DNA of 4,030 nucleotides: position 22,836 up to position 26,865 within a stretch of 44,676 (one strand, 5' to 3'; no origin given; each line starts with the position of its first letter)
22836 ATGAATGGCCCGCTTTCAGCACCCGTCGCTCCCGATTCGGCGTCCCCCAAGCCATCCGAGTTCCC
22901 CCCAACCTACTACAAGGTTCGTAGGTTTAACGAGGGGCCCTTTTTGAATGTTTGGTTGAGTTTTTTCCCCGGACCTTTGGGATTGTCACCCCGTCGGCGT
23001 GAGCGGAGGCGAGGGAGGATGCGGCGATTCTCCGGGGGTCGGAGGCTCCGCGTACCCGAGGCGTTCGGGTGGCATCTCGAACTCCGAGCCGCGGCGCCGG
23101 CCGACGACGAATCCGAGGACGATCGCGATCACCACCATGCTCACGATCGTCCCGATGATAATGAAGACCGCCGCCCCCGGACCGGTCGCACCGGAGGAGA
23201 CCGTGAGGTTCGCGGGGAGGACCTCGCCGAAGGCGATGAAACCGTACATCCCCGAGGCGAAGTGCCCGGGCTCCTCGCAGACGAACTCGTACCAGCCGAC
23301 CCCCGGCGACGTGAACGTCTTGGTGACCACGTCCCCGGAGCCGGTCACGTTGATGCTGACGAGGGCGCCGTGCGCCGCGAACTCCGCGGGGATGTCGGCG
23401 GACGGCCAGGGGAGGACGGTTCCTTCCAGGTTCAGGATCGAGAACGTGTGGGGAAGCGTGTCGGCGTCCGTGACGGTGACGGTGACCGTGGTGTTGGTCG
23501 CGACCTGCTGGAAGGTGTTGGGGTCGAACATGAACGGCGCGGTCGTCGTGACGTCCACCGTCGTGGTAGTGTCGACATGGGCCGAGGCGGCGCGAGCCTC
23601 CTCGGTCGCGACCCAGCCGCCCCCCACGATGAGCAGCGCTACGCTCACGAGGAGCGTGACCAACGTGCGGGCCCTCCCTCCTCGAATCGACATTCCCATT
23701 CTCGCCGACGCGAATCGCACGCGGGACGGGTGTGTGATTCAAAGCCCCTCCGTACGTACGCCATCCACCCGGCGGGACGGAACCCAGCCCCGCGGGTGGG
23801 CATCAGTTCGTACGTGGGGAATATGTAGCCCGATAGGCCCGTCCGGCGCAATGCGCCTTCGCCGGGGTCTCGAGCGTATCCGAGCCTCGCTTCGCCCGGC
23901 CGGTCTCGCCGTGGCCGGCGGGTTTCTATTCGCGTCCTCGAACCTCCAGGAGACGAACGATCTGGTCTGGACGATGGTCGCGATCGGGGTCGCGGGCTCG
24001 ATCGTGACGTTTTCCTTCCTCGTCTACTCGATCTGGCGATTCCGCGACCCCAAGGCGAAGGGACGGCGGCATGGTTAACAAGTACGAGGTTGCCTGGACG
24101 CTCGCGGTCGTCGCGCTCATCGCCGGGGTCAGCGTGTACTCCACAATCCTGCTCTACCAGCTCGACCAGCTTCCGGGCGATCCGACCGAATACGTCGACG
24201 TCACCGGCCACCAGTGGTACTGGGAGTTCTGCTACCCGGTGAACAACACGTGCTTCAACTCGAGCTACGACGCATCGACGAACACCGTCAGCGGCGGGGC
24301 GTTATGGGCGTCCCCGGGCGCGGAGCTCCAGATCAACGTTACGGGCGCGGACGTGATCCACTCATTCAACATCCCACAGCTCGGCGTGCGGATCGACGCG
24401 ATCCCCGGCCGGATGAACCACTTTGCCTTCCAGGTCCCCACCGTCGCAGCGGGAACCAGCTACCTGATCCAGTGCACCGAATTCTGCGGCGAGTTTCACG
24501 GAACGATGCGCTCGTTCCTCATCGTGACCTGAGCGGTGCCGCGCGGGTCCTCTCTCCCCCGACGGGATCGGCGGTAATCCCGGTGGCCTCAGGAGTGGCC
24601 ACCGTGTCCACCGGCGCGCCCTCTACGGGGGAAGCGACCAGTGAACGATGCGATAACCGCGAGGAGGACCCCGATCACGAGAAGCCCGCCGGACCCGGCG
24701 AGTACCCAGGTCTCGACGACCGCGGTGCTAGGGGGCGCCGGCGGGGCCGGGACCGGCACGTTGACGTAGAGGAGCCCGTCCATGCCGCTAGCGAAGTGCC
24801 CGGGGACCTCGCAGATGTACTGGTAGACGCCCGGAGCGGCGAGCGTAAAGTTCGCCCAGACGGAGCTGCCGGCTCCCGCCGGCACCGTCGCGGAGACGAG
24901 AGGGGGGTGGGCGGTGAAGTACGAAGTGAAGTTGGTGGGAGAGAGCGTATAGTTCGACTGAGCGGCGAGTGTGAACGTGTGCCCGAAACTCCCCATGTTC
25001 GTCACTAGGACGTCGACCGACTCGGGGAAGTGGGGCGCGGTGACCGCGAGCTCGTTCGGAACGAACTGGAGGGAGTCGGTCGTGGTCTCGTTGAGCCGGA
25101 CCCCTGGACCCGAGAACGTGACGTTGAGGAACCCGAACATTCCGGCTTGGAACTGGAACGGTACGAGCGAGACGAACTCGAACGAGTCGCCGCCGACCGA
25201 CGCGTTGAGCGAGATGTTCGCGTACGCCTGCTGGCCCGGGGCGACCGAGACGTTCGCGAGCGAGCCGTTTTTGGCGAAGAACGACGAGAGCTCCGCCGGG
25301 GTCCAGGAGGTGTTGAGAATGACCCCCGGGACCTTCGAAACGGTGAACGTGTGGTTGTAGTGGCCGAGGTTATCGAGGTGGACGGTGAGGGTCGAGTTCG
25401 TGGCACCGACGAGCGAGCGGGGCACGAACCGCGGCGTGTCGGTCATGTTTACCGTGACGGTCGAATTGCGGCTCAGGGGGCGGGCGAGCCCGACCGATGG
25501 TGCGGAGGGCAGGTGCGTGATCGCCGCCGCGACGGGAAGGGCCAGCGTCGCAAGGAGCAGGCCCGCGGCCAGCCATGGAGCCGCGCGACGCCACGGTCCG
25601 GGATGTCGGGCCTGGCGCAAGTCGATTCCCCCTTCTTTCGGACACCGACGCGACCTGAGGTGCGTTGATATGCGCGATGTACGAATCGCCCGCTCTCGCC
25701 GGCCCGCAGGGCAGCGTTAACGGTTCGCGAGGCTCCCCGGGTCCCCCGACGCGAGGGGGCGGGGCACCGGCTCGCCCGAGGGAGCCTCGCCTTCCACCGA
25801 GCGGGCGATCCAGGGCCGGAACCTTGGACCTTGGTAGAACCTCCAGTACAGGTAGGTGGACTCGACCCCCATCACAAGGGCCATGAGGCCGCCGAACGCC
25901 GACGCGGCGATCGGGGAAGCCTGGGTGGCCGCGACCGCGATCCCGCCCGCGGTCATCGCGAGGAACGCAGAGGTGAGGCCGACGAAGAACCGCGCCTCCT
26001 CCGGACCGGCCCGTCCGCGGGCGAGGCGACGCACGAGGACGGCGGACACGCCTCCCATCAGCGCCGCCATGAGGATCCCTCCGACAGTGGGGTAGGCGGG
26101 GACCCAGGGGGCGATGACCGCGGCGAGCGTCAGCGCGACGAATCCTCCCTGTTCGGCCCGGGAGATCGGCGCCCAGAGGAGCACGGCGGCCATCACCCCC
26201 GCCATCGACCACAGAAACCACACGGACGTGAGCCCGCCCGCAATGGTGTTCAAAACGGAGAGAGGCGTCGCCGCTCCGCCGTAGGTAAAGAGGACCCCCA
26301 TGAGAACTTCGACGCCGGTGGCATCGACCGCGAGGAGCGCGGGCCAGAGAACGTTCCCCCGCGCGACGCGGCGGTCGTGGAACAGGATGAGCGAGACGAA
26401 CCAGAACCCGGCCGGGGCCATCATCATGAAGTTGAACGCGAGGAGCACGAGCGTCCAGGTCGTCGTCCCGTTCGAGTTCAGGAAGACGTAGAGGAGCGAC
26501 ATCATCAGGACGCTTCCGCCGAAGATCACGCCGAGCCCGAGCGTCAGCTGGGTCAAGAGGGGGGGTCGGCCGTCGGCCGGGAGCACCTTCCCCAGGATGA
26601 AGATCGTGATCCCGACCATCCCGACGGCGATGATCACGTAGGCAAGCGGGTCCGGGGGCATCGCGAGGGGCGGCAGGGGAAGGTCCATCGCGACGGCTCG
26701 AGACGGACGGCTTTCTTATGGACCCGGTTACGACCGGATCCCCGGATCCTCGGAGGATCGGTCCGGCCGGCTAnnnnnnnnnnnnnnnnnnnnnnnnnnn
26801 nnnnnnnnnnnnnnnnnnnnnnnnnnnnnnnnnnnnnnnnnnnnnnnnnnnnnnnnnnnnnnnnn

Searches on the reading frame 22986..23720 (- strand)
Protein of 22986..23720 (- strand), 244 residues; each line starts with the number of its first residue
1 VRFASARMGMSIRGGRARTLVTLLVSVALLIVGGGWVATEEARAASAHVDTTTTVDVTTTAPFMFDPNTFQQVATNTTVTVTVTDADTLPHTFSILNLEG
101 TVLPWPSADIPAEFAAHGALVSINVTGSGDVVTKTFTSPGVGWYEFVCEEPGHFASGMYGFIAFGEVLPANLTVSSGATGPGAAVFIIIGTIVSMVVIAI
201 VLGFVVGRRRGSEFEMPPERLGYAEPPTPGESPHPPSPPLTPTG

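Call 5: search_protein_families(library=pfam, max_evalue=0.01, proteins=[window:22986-23720:-])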
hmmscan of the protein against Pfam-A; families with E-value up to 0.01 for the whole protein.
window:22986-23720:- (244 aa): 0 families

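Call 21: search_protein_families(library=pfam, max_evalue=10, proteins=[window:22986-23720:-])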
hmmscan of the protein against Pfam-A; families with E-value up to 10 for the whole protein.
window:22986-23720:- (244 aa): 5 families
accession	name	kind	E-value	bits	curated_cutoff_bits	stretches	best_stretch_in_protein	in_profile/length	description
PF13473.12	Cupredoxin_1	-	0.022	15.2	27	1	44-99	16-65/104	Cupredoxin-like domain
PF00070.33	Pyr_redox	-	0.025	15.5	22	1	29-68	2-41/82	Pyridine nucleotide-disulphide oxidoreductase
PF06525.17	SoxE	-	0.055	13.4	21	1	73-160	43-134/149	Sulfocyanin (SoxE) domain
PF07992.20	Pyr_redox_2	-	0.1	12.5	26.1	1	27-61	143-177/291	Pyridine nucleotide-disulphide oxidoreductase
PF25637.1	DUF7942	-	0.17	12.3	26.7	1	166-211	49-101/104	Family of unknown function (DUF7942)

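Call 85: search_protein_families(library=ncbifam, max_evalue=0.01, proteins=[window:22986-23720:-])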
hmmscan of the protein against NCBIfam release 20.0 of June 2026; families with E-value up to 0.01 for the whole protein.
window:22986-23720:- (244 aa): 3 families
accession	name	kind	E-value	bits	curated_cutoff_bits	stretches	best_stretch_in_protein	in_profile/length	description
TIGR03094.1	sulfo_cyanin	equivalog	0.00013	21.5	168.4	1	73-162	89-182/195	sulfocyanin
TIGR03095.1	rusti_cyanin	equivalog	0.0004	20.6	146.7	1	77-162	60-145/148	rusticyanin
NF051440.1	CuResCopIPSEAE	equivalog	0.00082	19.2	280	0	132-162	148-176/180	copper-resistant cuproprotein CopI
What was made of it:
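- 22986..23720 (-): Blue copper protein (sulfocyanin/rusticyanin-like) with signal peptide and C-terminal membrane anchor. TIGR03094 sulfocyanin E = 1e-4, below its cut-off (call 85).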

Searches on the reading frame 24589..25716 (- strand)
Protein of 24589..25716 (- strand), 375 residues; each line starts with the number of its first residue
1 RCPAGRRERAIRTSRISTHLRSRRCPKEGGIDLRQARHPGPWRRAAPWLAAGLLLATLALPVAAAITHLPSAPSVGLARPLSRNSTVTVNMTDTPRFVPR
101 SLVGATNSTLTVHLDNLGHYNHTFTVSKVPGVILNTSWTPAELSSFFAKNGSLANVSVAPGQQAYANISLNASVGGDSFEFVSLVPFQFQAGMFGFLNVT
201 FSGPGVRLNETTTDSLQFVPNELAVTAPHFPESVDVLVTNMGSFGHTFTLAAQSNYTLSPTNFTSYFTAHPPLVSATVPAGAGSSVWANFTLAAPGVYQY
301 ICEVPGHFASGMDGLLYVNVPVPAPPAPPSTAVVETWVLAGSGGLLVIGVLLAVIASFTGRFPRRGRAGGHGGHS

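Call 5: search_protein_families(library=pfam, max_evalue=0.01, proteins=[window:24589-25716:-])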
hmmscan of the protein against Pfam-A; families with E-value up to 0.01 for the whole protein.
window:24589-25716:- (375 aa): 3 families
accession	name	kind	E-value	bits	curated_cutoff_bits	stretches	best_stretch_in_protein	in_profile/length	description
PF00127.26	Copper-bind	-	1.7e-06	28.8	21.2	1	211-319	7-99/99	Copper binding proteins, plastocyanin/azurin family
PF07731.20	Cu-oxidase_2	-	0.00013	22.1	20.4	1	217-318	27-133/137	Multicopper oxidase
PF14016.12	DUF4232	-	0.0034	18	27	0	105-178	16-87/129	Domain of unknown function (DUF4232)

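Call 85: search_protein_families(library=ncbifam, max_evalue=0.01, proteins=[window:24589-25716:-])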
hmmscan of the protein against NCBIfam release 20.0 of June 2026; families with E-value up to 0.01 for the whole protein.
window:24589-25716:- (375 aa): 2 families
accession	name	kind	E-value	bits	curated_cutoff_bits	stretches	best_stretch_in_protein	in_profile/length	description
NF051440.1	CuResCopIPSEAE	equivalog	1.4e-07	31.4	280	0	289-318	149-178/180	copper-resistant cuproprotein CopI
TIGR03095.1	rusti_cyanin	equivalog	0.00012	22.3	146.7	1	233-317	61-146/148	rusticyanin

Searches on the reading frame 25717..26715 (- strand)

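Call 5: search_protein_families(library=pfam, max_evalue=0.01, proteins=[window:25717-26715:-])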
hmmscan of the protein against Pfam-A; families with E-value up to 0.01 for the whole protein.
window:25717-26715:- (332 aa): 0 families

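Call 21: search_protein_families(library=pfam, max_evalue=10, proteins=[window:25717-26715:-])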
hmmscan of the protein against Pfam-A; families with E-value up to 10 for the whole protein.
window:25717-26715:- (332 aa): 1 family
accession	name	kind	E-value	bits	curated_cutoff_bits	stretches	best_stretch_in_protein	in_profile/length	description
PF11808.13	PhoR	-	0.032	15.1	27.1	1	269-315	18-64/86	Phosphate regulon sensor protein PhoR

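Call 85: search_protein_families(library=ncbifam, max_evalue=0.01, proteins=[window:25717-26715:-])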
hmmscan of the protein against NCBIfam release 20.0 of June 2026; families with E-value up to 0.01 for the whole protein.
window:25717-26715:- (332 aa): 0 families
